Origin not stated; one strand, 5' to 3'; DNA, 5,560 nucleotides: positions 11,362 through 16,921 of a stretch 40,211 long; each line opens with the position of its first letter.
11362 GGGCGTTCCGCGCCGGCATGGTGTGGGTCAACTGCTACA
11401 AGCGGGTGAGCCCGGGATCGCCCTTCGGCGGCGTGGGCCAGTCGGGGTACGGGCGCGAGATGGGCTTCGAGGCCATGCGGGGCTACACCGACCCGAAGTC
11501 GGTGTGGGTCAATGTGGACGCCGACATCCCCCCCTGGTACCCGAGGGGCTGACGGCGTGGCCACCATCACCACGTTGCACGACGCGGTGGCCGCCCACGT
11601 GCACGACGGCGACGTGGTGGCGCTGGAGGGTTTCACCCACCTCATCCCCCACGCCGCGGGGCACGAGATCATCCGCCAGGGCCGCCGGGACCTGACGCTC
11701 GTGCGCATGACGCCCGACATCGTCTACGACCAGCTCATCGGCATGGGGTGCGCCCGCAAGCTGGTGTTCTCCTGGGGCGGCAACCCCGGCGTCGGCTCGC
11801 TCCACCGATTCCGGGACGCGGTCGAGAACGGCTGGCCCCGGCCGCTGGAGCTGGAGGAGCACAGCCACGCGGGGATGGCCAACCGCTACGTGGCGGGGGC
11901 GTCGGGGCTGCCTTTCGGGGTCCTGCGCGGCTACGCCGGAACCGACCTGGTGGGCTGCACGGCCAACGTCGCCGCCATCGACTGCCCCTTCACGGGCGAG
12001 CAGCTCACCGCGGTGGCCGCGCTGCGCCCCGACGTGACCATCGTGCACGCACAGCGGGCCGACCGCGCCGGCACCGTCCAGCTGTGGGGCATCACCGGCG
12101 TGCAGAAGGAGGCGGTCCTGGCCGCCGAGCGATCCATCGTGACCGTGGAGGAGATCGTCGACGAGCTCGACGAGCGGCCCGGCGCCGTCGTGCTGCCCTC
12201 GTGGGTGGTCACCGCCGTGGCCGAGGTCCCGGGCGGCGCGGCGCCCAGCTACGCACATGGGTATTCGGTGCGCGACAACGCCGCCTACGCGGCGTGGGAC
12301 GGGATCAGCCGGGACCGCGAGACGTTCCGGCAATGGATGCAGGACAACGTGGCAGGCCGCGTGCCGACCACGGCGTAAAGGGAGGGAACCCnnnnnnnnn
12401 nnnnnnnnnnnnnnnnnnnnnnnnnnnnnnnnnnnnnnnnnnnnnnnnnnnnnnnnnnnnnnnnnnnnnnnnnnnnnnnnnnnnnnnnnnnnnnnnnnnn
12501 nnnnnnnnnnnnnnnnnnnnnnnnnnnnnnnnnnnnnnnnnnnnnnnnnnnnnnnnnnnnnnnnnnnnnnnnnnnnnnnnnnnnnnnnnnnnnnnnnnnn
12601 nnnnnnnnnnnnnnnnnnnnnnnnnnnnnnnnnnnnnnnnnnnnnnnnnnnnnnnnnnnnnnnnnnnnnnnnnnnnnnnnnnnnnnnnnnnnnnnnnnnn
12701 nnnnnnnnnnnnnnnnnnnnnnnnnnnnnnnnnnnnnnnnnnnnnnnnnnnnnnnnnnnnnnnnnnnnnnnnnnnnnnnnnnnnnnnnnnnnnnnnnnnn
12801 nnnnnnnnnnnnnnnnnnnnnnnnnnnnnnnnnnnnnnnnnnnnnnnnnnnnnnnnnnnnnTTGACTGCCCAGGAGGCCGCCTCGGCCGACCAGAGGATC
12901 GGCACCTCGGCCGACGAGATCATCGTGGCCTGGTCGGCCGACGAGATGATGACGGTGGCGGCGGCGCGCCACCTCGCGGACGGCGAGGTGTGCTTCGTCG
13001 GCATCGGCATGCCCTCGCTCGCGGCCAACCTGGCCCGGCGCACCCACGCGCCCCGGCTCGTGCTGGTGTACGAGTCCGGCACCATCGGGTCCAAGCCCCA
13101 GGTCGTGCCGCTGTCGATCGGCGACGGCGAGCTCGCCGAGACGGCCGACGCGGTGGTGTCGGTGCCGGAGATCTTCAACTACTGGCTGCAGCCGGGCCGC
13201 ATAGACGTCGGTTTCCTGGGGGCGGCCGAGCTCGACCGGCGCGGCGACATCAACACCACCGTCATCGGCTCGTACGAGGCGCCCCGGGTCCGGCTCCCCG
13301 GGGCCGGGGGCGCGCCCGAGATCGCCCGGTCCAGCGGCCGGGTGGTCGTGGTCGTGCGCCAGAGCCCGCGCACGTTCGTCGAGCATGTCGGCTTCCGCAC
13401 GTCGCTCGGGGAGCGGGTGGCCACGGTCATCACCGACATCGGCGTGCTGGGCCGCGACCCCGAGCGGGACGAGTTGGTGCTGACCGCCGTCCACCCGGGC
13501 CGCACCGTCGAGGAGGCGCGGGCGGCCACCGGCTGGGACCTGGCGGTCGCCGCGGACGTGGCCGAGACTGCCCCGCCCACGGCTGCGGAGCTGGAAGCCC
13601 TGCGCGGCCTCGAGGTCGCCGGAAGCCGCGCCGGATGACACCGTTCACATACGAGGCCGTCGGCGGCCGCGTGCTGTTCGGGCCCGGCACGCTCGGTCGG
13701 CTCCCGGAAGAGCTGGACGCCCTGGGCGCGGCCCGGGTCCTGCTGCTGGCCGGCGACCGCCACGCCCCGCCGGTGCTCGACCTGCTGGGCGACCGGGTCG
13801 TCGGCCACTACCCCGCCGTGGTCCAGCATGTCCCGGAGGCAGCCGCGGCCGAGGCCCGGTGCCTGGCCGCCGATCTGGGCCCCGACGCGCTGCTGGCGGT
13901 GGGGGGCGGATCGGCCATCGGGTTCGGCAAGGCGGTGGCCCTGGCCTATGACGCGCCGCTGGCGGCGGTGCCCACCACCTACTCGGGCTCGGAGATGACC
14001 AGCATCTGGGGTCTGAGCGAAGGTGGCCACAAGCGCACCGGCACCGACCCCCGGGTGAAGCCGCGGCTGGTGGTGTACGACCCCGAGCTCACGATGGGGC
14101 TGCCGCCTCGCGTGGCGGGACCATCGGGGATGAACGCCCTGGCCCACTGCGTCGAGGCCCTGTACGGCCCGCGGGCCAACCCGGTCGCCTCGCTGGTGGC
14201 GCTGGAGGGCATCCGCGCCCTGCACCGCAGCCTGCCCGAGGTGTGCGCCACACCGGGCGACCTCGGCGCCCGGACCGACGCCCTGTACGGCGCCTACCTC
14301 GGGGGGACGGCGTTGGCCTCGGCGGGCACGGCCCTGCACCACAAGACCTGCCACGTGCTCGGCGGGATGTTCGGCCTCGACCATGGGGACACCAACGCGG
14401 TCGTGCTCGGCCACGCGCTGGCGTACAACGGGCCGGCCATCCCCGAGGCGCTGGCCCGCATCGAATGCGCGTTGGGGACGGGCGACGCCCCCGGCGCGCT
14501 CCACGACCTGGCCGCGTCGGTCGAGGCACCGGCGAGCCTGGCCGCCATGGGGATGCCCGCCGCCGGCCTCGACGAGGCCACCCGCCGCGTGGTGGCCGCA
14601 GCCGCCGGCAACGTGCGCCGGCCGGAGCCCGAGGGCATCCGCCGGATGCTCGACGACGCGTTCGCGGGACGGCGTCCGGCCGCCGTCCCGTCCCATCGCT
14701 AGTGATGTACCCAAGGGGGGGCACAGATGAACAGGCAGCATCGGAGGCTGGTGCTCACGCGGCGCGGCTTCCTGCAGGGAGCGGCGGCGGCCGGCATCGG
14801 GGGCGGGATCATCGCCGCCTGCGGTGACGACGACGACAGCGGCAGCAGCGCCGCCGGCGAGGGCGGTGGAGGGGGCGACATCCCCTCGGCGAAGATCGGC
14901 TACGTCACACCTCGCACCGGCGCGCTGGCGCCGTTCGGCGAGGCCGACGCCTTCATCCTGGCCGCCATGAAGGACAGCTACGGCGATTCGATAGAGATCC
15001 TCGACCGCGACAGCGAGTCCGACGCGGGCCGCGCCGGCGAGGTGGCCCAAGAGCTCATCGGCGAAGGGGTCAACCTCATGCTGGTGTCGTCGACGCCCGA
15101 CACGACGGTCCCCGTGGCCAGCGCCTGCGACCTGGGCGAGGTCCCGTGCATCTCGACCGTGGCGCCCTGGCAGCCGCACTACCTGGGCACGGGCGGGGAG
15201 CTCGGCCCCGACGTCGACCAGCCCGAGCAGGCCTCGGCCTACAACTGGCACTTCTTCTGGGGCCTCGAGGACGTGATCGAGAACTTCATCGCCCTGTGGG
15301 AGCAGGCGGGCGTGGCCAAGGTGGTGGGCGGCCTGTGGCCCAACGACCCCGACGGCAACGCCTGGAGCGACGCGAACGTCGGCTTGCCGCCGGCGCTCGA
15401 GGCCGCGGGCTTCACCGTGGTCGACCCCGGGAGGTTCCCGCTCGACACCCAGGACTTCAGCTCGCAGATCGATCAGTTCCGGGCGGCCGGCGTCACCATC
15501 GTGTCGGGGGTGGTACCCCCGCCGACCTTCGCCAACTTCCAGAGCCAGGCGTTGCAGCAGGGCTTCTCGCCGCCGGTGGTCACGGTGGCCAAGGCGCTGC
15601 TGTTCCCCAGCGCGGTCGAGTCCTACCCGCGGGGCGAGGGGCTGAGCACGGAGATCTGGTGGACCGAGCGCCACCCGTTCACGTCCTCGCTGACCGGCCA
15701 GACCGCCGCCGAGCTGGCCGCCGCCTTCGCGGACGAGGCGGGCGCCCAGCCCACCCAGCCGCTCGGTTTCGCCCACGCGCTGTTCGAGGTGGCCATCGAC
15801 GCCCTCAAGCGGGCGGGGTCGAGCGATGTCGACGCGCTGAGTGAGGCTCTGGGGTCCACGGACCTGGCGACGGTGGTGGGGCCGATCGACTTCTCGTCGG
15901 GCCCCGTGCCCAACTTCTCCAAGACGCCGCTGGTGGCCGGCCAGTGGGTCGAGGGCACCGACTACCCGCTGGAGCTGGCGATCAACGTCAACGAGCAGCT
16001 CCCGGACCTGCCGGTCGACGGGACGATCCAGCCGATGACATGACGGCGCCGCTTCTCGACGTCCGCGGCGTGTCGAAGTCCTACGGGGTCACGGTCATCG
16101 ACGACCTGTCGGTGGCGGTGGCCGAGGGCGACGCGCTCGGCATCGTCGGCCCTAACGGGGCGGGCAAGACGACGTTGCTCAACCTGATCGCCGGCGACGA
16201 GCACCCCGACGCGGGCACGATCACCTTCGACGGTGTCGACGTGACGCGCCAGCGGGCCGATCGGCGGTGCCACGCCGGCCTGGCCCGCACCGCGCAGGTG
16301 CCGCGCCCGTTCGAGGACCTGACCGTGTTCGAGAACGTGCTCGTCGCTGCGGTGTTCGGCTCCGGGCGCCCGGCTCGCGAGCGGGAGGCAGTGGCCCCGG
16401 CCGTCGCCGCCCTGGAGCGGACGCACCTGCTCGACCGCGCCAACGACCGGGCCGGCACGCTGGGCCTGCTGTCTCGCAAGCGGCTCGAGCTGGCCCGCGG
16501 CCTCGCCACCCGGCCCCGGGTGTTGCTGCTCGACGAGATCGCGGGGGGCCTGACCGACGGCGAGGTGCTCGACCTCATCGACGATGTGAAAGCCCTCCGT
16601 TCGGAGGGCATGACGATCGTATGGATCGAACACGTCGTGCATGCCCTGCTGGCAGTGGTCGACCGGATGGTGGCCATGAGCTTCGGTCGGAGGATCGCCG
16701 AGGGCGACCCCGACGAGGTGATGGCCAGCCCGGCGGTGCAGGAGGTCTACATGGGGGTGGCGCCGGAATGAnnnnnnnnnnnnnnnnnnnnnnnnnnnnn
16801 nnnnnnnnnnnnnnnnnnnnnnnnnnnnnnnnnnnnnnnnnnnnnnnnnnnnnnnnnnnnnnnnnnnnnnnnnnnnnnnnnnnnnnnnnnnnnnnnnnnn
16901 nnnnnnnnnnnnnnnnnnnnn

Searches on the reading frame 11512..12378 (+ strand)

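Call 60: search_protein_families(library=pfam, proteins=[window:11512-12378:+], max_evalue=0.0001)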
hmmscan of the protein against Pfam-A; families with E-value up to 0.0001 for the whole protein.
window:11512-12378:+ (288 aa): 1 family
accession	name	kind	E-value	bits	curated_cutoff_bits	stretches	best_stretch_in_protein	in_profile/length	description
PF01144.29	CoA_trans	-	2.8e-23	82.9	23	1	20-238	2-216/217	Coenzyme A transferase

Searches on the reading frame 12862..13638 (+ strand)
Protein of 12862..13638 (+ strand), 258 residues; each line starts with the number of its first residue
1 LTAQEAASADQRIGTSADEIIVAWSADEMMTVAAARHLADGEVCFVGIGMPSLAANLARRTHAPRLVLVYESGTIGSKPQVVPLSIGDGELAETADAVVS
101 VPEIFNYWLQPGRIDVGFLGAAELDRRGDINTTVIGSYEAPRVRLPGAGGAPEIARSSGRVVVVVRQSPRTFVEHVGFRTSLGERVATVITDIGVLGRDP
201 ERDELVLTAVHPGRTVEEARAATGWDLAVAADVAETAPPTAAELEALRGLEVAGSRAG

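Call 60: search_protein_families(library=pfam, proteins=[window:12862-13638:+], max_evalue=0.0001)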
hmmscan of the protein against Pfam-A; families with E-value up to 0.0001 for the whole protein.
window:12862-13638:+ (258 aa): 1 family
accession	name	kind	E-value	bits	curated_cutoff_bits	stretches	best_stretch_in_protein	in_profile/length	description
PF01144.29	CoA_trans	-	7e-37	127.4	23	1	28-218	2-213/217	Coenzyme A transferase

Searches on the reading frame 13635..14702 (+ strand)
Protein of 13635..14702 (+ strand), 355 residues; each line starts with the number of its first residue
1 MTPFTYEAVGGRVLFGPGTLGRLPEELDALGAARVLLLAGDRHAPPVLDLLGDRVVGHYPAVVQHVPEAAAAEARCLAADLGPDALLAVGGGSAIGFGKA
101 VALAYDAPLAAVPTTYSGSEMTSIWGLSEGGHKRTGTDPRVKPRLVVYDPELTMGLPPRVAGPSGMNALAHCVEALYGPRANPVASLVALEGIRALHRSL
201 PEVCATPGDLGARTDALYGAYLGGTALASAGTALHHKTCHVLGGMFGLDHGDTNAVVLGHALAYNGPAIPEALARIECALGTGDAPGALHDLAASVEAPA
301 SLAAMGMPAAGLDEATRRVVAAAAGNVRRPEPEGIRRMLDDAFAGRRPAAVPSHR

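Call 60: search_protein_families(library=pfam, proteins=[window:13635-14702:+], max_evalue=0.0001)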
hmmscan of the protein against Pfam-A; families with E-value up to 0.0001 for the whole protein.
window:13635-14702:+ (355 aa): 3 families
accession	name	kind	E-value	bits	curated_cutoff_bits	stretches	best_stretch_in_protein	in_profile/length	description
PF25137.1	ADH_Fe_C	-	1.8e-34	119.6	27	1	164-342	4-193/194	Fe-containing alcohol dehydrogenase family, C-terminal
PF00465.25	Fe-ADH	-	1.4e-23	83.8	31.3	1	12-150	3-168/168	Iron-containing alcohol dehydrogenase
PF13685.12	Fe-ADH_2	-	1.8e-09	38.2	28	1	15-149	2-141/149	Iron-containing alcohol dehydrogenase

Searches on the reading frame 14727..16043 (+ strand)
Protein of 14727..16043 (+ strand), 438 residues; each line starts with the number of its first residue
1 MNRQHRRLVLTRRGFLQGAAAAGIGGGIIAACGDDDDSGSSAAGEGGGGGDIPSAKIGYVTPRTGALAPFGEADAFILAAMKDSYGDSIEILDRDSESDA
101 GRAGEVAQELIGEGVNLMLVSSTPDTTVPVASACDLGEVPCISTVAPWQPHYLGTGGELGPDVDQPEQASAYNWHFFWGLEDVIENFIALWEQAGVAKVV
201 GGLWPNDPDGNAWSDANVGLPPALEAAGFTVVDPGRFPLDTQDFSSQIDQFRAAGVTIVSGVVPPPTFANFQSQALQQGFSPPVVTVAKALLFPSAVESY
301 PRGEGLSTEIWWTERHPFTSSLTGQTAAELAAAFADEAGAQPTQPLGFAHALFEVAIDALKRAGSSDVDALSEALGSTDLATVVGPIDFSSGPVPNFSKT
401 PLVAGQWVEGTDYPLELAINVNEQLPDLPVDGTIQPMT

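Call 60: search_protein_families(library=pfam, proteins=[window:14727-16043:+], max_evalue=0.0001)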
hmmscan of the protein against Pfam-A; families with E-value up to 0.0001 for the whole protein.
window:14727-16043:+ (438 aa): 1 family
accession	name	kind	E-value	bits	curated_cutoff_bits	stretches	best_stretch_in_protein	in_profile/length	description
PF13458.12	Peripla_BP_6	-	8.1e-37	128.1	31.7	1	56-390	3-323/343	Periplasmic binding protein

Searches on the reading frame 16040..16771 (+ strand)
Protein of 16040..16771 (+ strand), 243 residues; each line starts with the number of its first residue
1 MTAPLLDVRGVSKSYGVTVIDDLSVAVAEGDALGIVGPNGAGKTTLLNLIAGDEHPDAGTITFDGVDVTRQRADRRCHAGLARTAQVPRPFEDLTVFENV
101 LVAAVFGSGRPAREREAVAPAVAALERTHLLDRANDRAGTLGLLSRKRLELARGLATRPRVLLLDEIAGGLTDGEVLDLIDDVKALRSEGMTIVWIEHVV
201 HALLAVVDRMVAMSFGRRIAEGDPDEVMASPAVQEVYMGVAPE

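Call 60: search_protein_families(library=pfam, proteins=[window:16040-16771:+], max_evalue=0.0001)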
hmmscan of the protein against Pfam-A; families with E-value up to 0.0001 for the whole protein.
window:16040-16771:+ (243 aa): 2 families
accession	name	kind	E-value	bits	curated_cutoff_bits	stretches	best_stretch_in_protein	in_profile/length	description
PF00005.33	ABC_tran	-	5.8e-27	95.4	25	1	21-166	2-134/137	ABC transporter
PF12399.14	BCA_ABC_TP_C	-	4.6e-09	36.1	25.5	1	217-241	1-25/27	Branched-chain amino acid ATP-binding cassette transporter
